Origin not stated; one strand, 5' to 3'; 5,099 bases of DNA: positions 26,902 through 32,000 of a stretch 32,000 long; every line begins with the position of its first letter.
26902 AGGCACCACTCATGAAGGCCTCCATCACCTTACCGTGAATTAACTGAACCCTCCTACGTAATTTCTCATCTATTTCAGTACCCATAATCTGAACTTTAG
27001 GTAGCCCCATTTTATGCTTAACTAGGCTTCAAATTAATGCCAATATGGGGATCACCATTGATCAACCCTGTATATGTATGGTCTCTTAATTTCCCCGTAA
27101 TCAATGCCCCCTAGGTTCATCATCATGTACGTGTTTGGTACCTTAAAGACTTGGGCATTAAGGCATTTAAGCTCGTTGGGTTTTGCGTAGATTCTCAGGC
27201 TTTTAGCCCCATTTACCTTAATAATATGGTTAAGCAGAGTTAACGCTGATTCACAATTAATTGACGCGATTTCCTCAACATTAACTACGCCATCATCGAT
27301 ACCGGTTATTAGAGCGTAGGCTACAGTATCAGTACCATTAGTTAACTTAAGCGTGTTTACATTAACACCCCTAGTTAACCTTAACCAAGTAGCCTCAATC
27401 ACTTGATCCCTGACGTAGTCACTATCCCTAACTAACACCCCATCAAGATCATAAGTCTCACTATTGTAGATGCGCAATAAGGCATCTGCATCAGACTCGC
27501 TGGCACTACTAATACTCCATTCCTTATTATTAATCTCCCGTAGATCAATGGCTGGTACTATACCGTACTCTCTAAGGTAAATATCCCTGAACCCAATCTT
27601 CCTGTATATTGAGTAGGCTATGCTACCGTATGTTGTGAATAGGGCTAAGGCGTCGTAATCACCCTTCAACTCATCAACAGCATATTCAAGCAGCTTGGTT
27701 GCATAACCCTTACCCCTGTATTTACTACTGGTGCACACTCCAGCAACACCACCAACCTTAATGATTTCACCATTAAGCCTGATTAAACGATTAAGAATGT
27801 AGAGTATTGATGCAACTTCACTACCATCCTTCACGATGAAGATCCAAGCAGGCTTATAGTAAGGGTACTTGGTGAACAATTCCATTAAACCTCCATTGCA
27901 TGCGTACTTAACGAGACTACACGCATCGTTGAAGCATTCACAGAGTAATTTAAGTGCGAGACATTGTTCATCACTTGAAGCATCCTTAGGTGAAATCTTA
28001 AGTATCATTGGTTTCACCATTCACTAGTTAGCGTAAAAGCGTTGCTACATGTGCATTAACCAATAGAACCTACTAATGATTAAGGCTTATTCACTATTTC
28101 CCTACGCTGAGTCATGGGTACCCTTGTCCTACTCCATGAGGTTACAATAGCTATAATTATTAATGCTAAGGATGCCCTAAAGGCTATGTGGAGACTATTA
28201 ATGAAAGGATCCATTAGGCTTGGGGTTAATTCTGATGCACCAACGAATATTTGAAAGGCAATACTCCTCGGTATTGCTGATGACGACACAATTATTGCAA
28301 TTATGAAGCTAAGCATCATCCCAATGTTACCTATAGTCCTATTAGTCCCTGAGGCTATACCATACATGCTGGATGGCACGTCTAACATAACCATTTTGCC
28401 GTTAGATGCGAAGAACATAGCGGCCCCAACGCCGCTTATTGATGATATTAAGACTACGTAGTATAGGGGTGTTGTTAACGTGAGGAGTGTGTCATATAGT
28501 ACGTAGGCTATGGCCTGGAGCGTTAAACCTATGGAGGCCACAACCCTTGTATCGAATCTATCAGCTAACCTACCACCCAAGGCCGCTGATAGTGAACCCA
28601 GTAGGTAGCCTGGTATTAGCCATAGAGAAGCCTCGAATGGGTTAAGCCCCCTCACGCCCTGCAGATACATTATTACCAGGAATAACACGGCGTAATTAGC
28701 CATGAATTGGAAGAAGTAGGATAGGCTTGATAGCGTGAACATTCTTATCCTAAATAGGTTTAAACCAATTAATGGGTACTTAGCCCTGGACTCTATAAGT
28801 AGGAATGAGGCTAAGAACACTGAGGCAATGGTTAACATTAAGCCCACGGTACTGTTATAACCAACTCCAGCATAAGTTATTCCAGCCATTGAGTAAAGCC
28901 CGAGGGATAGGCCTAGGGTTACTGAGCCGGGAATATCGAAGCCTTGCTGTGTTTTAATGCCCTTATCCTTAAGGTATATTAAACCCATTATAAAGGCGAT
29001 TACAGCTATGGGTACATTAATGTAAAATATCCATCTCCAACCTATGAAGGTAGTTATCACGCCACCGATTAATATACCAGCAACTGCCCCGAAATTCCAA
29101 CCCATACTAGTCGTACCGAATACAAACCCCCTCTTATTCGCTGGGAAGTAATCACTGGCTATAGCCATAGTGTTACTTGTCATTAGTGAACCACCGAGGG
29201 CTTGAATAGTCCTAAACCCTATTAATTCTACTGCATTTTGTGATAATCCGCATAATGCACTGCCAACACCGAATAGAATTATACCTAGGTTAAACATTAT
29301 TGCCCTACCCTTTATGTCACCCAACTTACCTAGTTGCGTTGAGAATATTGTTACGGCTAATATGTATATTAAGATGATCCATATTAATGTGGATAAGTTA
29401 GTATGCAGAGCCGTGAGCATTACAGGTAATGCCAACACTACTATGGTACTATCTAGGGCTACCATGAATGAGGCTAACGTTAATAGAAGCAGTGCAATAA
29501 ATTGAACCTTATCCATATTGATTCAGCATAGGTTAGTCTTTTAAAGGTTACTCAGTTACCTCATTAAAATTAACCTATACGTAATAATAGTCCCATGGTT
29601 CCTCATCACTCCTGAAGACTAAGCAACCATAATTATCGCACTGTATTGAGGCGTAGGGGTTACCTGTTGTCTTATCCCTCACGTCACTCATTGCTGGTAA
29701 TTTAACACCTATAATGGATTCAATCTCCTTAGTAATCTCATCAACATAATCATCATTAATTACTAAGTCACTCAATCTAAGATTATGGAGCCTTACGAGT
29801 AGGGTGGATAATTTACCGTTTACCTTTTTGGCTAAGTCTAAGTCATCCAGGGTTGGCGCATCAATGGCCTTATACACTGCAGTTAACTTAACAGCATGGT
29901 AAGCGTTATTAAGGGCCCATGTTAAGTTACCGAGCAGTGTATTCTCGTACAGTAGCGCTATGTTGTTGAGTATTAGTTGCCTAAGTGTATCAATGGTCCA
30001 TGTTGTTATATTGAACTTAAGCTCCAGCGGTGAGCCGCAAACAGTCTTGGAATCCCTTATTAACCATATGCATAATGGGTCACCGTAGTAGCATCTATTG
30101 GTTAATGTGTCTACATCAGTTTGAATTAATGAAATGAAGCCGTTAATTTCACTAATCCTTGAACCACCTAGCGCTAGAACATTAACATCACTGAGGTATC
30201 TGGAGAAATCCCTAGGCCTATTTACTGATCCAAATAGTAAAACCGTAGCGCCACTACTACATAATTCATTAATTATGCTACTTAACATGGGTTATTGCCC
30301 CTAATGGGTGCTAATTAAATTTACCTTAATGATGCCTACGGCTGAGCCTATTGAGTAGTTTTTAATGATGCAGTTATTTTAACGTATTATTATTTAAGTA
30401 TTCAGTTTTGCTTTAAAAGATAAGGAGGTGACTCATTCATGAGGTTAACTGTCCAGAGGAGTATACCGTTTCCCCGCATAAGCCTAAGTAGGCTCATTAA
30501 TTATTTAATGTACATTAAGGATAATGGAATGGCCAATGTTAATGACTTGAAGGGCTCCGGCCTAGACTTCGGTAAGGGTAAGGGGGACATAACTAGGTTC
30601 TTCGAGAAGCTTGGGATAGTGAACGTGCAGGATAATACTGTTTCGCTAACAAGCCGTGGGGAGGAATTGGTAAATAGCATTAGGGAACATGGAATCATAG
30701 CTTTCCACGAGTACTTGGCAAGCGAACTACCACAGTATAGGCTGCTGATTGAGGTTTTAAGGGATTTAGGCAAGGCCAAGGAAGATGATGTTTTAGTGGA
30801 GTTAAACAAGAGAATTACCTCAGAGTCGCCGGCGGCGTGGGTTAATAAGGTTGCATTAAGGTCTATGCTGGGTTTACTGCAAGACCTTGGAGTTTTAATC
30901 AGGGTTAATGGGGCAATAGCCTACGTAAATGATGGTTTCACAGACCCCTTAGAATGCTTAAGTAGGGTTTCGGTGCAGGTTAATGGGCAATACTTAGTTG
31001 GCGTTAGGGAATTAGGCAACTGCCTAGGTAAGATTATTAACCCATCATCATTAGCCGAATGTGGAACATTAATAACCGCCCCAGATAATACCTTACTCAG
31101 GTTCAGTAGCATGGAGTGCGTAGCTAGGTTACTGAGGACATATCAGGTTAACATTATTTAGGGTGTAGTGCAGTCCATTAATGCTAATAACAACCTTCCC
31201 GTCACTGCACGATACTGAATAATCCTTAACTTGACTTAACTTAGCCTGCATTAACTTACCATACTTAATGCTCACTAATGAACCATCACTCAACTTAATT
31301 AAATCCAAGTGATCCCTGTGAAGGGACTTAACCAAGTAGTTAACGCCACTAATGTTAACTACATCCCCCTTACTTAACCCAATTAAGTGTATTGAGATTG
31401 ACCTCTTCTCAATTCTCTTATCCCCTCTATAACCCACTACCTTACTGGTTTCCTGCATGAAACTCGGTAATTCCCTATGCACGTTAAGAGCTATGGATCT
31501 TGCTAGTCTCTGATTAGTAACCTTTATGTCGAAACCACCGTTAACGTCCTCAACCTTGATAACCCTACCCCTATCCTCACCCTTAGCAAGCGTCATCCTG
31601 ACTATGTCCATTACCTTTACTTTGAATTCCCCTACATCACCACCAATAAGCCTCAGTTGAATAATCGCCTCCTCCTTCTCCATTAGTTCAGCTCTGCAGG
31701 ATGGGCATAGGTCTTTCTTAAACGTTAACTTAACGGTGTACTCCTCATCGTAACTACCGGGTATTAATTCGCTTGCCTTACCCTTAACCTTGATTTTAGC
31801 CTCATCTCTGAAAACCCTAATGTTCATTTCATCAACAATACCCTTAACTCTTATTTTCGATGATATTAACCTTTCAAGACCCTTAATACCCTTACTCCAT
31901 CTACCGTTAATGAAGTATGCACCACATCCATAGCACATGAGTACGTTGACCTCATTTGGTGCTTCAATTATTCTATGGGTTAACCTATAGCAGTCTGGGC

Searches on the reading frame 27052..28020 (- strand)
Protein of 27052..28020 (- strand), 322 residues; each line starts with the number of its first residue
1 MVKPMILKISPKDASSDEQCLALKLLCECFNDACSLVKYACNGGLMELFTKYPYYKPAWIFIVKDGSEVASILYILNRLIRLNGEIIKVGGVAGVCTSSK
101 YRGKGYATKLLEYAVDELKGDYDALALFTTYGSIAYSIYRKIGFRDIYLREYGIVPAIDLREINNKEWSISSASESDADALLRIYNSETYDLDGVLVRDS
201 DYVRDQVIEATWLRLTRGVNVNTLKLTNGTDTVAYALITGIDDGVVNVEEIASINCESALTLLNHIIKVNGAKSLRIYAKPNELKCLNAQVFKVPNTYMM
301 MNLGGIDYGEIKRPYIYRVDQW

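Call 72: search_protein_families(library=pfam, proteins=[window:27052-28020:-], max_evalue=0.001)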
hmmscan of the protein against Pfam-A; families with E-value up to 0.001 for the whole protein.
window:27052-28020:- (322 aa): 6 families
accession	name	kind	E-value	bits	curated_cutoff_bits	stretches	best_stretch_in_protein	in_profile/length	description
PF13527.13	Acetyltransf_9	-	9.4e-18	64.9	25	1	16-145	7-125/127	Acetyltransferase (GNAT) domain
PF17013.11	Acetyltransf_15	-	8.4e-08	32.3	35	1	94-155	77-147/210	Putative acetyl-transferase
PF13508.13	Acetyltransf_7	-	2e-07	31.7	27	1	83-145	28-83/84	Acetyltransferase (GNAT) domain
PF00583.31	Acetyltransf_1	-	3.3e-06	27.8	20.7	1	87-144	57-116/116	Acetyltransferase (GNAT) family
PF13673.13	Acetyltransf_10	-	0.00012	22.5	23.6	1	91-147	53-110/128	Acetyltransferase (GNAT) domain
PF08445.16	FR47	-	0.00067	20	22.1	0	88-147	20-80/86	FR47-like protein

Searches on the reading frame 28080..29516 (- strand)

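Call 72: search_protein_families(library=pfam, proteins=[window:28080-29516:-], max_evalue=0.001)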
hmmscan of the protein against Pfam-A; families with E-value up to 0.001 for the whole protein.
window:28080-29516:- (478 aa): 2 families
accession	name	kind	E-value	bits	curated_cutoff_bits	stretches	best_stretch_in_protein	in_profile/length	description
PF07690.21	MFS_1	-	3.2e-54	184.6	33.4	2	12-403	1-346/347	Major Facilitator Superfamily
PF00083.30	Sugar_tr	-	9.1e-08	31.8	22.3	1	42-179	46-189/452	Sugar (and other) transporter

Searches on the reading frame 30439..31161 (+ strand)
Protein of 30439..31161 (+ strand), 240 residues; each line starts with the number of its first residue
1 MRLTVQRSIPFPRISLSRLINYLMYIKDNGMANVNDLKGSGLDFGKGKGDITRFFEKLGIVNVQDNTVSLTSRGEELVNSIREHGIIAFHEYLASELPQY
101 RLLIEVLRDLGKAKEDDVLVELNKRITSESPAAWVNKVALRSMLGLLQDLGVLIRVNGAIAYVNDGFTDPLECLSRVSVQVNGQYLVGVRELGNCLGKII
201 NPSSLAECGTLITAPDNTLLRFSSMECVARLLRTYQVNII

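Call 72: search_protein_families(library=pfam, proteins=[window:30439-31161:+], max_evalue=0.001)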
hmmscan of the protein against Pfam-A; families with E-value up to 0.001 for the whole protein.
window:30439-31161:+ (240 aa): 1 family
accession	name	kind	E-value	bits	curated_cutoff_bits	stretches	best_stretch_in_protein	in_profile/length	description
PF09821.14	AAA_assoc_C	-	0.00072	20.6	27.6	0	53-131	19-99/119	C-terminal AAA-associated domain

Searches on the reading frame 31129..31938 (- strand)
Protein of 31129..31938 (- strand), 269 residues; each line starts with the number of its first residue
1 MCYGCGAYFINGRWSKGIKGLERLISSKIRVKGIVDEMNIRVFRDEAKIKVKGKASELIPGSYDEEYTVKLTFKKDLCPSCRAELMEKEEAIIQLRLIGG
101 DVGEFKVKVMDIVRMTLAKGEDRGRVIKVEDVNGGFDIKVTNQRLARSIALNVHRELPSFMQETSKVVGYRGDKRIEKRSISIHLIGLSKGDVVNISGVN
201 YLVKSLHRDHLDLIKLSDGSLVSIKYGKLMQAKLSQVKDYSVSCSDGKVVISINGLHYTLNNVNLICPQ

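Call 72: search_protein_families(library=pfam, proteins=[window:31129-31938:-], max_evalue=0.001)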
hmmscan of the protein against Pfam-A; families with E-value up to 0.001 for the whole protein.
window:31129-31938:- (269 aa): 1 family
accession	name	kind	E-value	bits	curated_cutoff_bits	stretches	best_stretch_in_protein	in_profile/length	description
PF04981.18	NMD3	-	6.2e-27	95.1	24.9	1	1-185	37-243/243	NMD3 family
